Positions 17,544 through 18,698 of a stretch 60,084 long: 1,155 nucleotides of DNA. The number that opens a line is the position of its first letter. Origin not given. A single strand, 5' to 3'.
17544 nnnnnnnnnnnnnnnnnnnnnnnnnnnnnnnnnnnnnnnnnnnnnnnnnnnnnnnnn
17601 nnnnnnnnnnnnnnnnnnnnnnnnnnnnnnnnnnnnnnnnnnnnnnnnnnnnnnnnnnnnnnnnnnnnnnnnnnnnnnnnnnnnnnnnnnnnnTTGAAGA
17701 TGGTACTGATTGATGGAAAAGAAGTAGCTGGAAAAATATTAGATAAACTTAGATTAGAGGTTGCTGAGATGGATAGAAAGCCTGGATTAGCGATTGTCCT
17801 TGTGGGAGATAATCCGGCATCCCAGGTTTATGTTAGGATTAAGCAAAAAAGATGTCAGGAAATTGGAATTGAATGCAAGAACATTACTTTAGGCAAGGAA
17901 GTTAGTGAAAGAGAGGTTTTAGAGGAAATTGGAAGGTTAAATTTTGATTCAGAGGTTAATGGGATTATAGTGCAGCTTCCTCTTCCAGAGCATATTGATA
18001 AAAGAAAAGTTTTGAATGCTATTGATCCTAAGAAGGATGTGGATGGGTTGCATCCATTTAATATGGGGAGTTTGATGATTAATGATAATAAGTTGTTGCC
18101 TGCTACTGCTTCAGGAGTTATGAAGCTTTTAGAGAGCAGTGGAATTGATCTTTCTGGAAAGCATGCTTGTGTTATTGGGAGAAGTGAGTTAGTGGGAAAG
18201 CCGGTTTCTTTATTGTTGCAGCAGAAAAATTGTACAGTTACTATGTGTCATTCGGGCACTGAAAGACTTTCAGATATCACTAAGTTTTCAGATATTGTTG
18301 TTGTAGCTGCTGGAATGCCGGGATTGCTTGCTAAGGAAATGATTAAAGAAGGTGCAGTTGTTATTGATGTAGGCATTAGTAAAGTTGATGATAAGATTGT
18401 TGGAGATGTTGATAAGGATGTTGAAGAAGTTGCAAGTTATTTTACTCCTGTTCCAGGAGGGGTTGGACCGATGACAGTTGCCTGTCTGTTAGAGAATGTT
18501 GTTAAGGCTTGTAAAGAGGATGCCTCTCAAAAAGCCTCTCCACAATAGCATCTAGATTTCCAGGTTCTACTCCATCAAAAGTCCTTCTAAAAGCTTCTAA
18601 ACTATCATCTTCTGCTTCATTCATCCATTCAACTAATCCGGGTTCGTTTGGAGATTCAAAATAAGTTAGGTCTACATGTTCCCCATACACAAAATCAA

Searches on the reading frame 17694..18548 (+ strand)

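Call 28: search_protein_families(library=pfam, proteins=[window:17694-18548:+], max_evalue=0.0001)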
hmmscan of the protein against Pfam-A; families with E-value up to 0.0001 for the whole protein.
window:17694-18548:+ (284 aa): 2 families
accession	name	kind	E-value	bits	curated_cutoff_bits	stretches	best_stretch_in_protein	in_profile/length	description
PF02882.25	THF_DHG_CYH_C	-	4.9e-65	218.2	27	1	120-275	1-158/160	Tetrahydrofolate dehydrogenase/cyclohydrolase, NAD(P)-binding domain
PF00763.28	THF_DHG_CYH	-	9.9e-42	142.3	32.8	1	6-117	1-115/115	Tetrahydrofolate dehydrogenase/cyclohydrolase, catalytic domain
